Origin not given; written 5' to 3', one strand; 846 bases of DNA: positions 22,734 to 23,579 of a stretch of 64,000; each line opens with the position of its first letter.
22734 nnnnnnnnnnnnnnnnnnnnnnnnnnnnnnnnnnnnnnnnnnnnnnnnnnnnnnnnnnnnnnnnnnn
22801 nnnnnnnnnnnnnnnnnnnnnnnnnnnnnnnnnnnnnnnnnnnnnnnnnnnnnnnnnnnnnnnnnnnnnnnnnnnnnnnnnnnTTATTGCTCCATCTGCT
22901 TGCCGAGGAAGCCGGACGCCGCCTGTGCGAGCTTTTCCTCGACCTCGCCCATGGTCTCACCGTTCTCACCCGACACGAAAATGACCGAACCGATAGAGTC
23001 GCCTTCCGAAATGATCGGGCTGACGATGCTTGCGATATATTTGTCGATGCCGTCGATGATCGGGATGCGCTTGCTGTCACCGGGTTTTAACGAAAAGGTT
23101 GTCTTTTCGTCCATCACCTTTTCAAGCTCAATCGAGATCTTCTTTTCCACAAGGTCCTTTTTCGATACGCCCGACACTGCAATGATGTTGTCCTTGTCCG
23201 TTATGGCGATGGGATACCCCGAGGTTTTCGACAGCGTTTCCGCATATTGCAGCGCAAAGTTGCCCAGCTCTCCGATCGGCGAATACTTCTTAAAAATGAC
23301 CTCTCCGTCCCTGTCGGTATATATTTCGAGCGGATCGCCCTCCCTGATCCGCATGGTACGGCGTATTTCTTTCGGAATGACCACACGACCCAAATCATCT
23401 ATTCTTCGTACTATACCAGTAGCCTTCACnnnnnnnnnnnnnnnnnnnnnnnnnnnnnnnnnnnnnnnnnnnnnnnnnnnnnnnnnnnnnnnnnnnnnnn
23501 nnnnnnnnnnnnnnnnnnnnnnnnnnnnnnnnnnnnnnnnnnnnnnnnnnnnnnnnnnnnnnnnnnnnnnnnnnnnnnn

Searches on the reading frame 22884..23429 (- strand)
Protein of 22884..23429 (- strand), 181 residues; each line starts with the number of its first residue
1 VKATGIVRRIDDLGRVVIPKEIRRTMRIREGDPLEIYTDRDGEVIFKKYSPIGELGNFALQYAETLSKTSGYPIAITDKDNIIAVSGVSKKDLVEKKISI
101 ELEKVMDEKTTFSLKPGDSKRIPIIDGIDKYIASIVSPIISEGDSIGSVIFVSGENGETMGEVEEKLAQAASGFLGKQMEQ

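Call 8: find_encoding_contigs(protein=window:22884-23429:-, flank=3000, max_places=10)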
Protein window:22884-23429:- (181 aa): no gene with exactly this product is on record in the collection.

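Call 20: find_homologous_proteins(query=window:22884-23429:-, max_evalue=1e-40)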
Query window:22884-23429:- (181 aa): 7765 proteins with E <= 1e-40 among 8000 candidates; the best 120 are listed.
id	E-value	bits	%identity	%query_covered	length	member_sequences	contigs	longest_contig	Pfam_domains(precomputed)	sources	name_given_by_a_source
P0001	5.1e-108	376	100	100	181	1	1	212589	PF15714.12,PF04014.24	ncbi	-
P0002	3.7e-98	344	91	100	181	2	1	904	PF15714.12,PF04014.24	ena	-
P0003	1.5e-92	326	85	100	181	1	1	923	PF15714.12,PF04014.24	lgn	-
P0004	3.0e-91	322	82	99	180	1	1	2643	PF15714.12,PF04014.24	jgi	-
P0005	3.3e-90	318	84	100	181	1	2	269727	PF15714.12,PF04014.24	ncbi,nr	ncbi:MAG: Stage V sporulation protein T [Firmicutes bacterium ADurb.Bin193]|nr:MAG: Stage V sporulat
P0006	1.7e-89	316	82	99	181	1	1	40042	PF15714.12,PF04014.24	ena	-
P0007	1.6e-87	310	81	100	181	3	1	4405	PF15714.12,PF04014.24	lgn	-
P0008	5.3e-87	308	81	100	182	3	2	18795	PF15714.12,PF04014.24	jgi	jgi:AbrB family transcriptional regulator (stage V sporulation protein T)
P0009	1.0e-85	304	78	100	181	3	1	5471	PF15714.12,PF04014.24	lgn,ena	-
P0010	2.0e-85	303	80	100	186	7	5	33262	PF15714.12,PF04014.24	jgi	jgi:AbrB family transcriptional regulator (stage V sporulation protein T)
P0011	1.7e-84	300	77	100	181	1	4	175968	PF15714.12,PF04014.24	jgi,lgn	-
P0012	1.8e-84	300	80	100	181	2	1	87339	PF15714.12,PF04014.24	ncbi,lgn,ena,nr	ncbi:MAG: stage V sporulation protein T [Firmicutes bacterium]|nr:stage V sporulation protein T [Bac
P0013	2.3e-84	299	79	100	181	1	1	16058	PF15714.12,PF04014.24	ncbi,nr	ncbi:MAG: stage V sporulation protein T [Clostridiaceae bacterium]|nr:stage V sporulation protein T 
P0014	3.4e-84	299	76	100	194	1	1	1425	PF15714.12,PF04014.24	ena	-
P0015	3.6e-84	299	77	100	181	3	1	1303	PF15714.12,PF04014.24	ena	-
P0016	4.5e-84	298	77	100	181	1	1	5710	PF15714.12,PF04014.24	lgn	-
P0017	4.9e-84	298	77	100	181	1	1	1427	PF15714.12,PF04014.24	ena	-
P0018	6.2e-84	298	78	99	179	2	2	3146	PF15714.12,PF04014.24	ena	-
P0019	6.9e-84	298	77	100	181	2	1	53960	PF15714.12,PF04014.24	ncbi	-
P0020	1.5e-83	297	76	100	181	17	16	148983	PF15714.12,PF04014.24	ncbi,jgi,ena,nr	ncbi:MAG: stage V sporulation protein T [Ruminococcaceae bacterium]|nr:stage V sporulation protein T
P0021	2.0e-83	296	76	100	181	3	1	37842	PF15714.12,PF04014.24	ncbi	-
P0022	2.4e-83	296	73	100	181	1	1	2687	PF15714.12,PF04014.24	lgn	-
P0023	2.9e-83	296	77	100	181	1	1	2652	PF15714.12,PF04014.24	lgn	-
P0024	6.6e-83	295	77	100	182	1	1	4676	PF15714.12,PF04014.24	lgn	-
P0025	1.3e-82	294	75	100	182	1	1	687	PF15714.12,PF04014.24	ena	-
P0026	1.3e-82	294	77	100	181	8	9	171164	PF15714.12,PF04014.24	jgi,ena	-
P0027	2.3e-82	293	78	100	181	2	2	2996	PF15714.12,PF04014.24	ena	-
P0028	2.8e-82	293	76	99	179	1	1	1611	PF15714.12,PF04014.24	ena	-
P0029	3.6e-82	292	77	99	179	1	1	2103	PF15714.12,PF04014.24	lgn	-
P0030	4.5e-82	292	75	100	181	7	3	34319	PF15714.12,PF04014.24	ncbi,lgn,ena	-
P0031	5.0e-82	292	76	100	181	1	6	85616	PF15714.12,PF04014.24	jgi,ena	-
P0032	5.0e-82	292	77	99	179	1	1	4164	PF15714.12,PF04014.24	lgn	-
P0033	5.7e-82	292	76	99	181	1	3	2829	PF15714.12,PF04014.24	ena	-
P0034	5.9e-82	292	75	100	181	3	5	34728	PF15714.12,PF04014.24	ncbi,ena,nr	ncbi:MAG: stage V sporulation protein T [Clostridia bacterium]|nr:stage V sporulation protein T [Clo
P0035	6.2e-82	292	75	100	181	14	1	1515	PF15714.12,PF04014.24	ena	-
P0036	6.2e-82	292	74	100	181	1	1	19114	PF15714.12,PF04014.24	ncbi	-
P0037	7.4e-82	291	77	100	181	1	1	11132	PF15714.12,PF04014.24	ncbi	-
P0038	9.1e-82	291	75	100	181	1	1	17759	PF15714.12,PF04014.24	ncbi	-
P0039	9.5e-82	291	74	100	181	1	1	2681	PF15714.12,PF04014.24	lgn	-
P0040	1.1e-81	291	75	99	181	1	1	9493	PF15714.12,PF04014.24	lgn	-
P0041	1.1e-81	291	75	100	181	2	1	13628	PF15714.12,PF04014.24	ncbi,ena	-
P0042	1.2e-81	291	73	100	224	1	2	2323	PF15714.12,PF04014.24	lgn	-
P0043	1.3e-81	290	75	100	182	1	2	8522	PF15714.12,PF04014.24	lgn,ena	-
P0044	1.5e-81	290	77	100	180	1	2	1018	PF15714.12,PF04014.24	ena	-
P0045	1.8e-81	290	76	99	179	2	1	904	PF15714.12,PF04014.24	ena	-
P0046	3.2e-81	289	73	100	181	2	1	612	PF15714.12,PF04014.24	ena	-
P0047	3.9e-81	289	76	100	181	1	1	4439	PF15714.12,PF04014.24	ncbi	-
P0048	4.0e-81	289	75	99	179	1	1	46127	PF15714.12,PF04014.24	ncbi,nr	ncbi:MAG: stage V sporulation protein T [Clostridia bacterium]|nr:stage V sporulation protein T [Clo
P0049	4.6e-81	289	74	100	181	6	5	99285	PF15714.12,PF04014.24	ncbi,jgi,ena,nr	ncbi:MAG: stage V sporulation protein T [Ruminococcaceae bacterium]|nr:stage V sporulation protein T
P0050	4.7e-81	289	72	100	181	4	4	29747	PF15714.12,PF04014.24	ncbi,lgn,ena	-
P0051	4.9e-81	289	74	100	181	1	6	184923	PF15714.12,PF04014.24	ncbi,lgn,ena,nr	ncbi:MAG: stage V sporulation protein T [Clostridia bacterium]|nr:stage V sporulation protein T [Clo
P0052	6.9e-81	288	75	100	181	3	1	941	PF15714.12,PF04014.24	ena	-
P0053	1.0e-80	288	75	100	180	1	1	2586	PF15714.12,PF04014.24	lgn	-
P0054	1.1e-80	287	75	100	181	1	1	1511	PF15714.12,PF04014.24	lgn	-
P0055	1.1e-80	287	75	100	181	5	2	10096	PF15714.12,PF04014.24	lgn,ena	-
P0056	1.1e-80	287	74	99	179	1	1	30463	PF15714.12,PF04014.24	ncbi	-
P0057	2.3e-80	286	71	100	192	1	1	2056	PF15714.12,PF04014.24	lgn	-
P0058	3.3e-80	286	75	100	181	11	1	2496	PF15714.12,PF04014.24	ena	-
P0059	4.9e-80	285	73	100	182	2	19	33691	PF15714.12,PF04014.24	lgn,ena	-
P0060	5.3e-80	285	71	100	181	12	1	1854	PF15714.12,PF04014.24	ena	-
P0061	5.8e-80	285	75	100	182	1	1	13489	PF15714.12,PF04014.24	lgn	-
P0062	5.9e-80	285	73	99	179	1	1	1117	PF15714.12,PF04014.24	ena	-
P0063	6.2e-80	285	73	100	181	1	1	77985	PF15714.12,PF04014.24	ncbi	-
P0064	7.7e-80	285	74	100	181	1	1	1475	PF15714.12,PF04014.24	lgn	-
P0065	8.7e-80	285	73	100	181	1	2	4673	PF15714.12,PF04014.24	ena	-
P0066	8.9e-80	285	73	100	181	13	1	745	PF15714.12,PF04014.24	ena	-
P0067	9.1e-80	284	73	100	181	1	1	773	PF15714.12,PF04014.24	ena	-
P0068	1.6e-79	284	73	100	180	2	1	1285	PF15714.12,PF04014.24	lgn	-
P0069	1.6e-79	284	73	99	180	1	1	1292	PF15714.12,PF04014.24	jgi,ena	-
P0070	1.9e-79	283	72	100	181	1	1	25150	PF15714.12,PF04014.24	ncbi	-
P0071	1.9e-79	283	74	99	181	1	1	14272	PF15714.12,PF04014.24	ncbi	-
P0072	3.3e-79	283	73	99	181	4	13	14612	PF15714.12,PF04014.24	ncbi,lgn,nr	ncbi:MAG: stage V sporulation protein T [Clostridiaceae bacterium]|nr:stage V sporulation protein T 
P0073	4.3e-79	282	73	100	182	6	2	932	PF15714.12,PF04014.24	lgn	-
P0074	4.7e-79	282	73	99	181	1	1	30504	PF15714.12,PF04014.24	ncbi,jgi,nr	ncbi:MAG: stage V sporulation protein T [Clostridiales bacterium]|jgi:AbrB family transcriptional re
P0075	5.6e-79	282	71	100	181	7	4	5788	PF15714.12,PF04014.24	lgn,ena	-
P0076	6.8e-79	282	74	99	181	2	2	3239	PF15714.12,PF04014.24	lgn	-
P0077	8.0e-79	281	73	100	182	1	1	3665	PF15714.12,PF04014.24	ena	-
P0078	9.7e-79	281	75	100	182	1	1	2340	PF15714.12,PF04014.24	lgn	-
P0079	1.1e-78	281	72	99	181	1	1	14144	PF15714.12,PF04014.24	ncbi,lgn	-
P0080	1.1e-78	281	71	100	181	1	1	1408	PF15714.12,PF04014.24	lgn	-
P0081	1.4e-78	281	72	99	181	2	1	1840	PF15714.12,PF04014.24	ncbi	-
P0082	1.4e-78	281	71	99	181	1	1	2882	PF15714.12,PF04014.24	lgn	-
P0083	2.0e-78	280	72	100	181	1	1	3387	PF15714.12,PF04014.24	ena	-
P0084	2.2e-78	280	75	99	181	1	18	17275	PF15714.12,PF04014.24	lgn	-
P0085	2.5e-78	280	73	100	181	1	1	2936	PF15714.12,PF04014.24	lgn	-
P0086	4.4e-78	279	73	99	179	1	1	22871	PF15714.12,PF04014.24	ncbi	-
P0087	4.6e-78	279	72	100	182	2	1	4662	PF15714.12,PF04014.24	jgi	-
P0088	4.8e-78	279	71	100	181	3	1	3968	PF15714.12,PF04014.24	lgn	-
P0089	4.9e-78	279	72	100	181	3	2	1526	PF15714.12,PF04014.24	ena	-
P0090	5.3e-78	279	71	99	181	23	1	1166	PF15714.12,PF04014.24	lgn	-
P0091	5.5e-78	279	76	99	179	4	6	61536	PF15714.12,PF04014.24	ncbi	-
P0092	7.1e-78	278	74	99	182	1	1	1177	PF15714.12,PF04014.24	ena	-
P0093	8.2e-78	278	72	100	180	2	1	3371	PF15714.12,PF04014.24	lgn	-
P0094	1.2e-77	278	70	100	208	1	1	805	PF15714.12,PF04014.24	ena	-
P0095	1.3e-77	277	74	99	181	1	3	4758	PF15714.12,PF04014.24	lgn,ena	-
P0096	2.0e-77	277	72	99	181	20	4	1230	PF15714.12,PF04014.24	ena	-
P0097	2.1e-77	277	70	99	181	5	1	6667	PF15714.12,PF04014.24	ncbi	-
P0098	2.2e-77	277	72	100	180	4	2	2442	PF15714.12,PF04014.24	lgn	-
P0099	2.6e-77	276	75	99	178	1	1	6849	PF15714.12,PF04014.24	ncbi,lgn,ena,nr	ncbi:MAG: stage V sporulation protein T [Oscillospiraceae bacterium]|nr:stage V sporulation protein 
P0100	2.7e-77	276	71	99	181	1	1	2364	PF15714.12,PF04014.24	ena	-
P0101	3.0e-77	276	73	99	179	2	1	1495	PF15714.12,PF04014.24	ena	-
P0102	3.0e-77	276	71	100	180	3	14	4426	PF15714.12,PF04014.24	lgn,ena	-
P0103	3.7e-77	276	74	99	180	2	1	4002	PF15714.12,PF04014.24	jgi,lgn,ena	-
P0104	3.7e-77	276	71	100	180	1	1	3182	PF15714.12,PF04014.24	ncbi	-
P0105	4.0e-77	276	73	99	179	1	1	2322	PF15714.12,PF04014.24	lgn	-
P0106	4.0e-77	276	71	100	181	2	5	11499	PF15714.12,PF04014.24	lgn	-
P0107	4.3e-77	276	73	99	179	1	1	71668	PF15714.12,PF04014.24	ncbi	-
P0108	4.5e-77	276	74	99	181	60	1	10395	PF15714.12,PF04014.24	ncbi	-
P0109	4.6e-77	276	71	99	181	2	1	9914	PF15714.12,PF04014.24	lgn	-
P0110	9.1e-77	275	71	100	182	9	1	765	PF15714.12,PF04014.24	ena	-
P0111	9.6e-77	275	72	100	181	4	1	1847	PF15714.12,PF04014.24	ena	-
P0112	1.0e-76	275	72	99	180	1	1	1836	PF15714.12,PF04014.24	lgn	-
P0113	1.3e-76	274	71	99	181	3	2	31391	PF15714.12,PF04014.24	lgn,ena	-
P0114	1.4e-76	274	74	99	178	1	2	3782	PF15714.12,PF04014.24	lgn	-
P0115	1.4e-76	274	72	100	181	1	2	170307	PF15714.12,PF04014.24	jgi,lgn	-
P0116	1.4e-76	274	72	99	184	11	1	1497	PF15714.12,PF04014.24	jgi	-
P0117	1.7e-76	274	72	99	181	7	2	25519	PF15714.12,PF04014.24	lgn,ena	-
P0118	1.8e-76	274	71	100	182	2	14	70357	PF15714.12,PF04014.24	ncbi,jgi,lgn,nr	ncbi:MAG: AbrB family transcriptional regulator, stage sporulation protein [Petroclostridium sp.]|jg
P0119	2.0e-76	274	74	99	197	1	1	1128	PF15714.12,PF04014.24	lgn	-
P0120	2.2e-76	273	72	99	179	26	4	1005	PF15714.12,PF04014.24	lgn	-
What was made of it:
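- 22884..23429 (-): spoVT, the convergent downstream flank. Homologs carry PF04014 and PF15714 (SpoVT_C) (call 20).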

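Call 21: find_encoding_contigs(protein=P0001, flank=10000, max_places=4)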
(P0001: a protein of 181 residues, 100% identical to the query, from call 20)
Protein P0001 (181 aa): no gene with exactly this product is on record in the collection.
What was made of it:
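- The source contig could not be fetched (call 21).
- Tried and rejected: Fetching the source contig through identical SpoVT (P0001): not on record (calls 8, 21).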

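Call 22: find_encoding_contigs(protein=P0005, flank=3000, max_places=3)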
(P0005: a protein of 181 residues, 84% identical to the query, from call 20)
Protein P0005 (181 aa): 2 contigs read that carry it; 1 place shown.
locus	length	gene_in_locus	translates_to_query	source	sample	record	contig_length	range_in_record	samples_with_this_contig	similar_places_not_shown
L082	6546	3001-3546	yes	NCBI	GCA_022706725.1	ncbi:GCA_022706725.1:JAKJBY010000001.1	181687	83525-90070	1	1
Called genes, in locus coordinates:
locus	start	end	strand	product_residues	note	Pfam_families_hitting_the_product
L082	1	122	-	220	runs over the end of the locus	PF00702:Hydrolase, PF13419:HAD_2, PF13242:Hydrolase_like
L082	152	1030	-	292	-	PF00814:TsaD, PF22521:HypF_C_2 (weak)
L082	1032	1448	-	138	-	PF01029:NusB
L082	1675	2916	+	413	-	PF06245:DUF1015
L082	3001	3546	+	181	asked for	PF04014:MazE_antitoxin, PF15714:SpoVT_C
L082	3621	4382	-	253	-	PF20085:TGL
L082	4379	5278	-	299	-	-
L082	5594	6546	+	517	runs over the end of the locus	PF00963:Cohesin (weak), PF18998:Flg_new_2, PF09479:Flg_new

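Call 23: find_encoding_contigs(protein=P0006, flank=3000, max_places=3)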
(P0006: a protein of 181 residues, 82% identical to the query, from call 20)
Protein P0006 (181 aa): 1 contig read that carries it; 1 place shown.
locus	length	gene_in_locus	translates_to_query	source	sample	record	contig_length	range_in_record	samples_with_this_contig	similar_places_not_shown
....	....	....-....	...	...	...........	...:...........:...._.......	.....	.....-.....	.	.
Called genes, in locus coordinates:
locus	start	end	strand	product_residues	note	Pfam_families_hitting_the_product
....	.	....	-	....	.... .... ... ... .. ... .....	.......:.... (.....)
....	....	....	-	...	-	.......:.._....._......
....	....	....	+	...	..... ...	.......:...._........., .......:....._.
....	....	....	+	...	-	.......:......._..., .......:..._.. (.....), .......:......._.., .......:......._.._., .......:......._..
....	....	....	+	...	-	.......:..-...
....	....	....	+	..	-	-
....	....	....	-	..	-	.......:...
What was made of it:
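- Tried and rejected: The nearest SpoVT relatives P0005 and P0006: no yabR-spoVT synteny (calls 22, 23).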

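Call 24: find_encoding_contigs(protein=P0002, flank=3000, max_places=3)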
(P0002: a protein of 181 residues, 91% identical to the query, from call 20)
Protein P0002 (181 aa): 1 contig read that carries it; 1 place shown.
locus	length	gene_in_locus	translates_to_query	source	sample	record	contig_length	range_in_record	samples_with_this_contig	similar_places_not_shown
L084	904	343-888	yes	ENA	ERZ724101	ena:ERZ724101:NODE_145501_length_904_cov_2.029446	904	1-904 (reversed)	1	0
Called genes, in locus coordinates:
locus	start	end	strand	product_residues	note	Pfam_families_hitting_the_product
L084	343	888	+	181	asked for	PF04014:MazE_antitoxin, PF15714:SpoVT_C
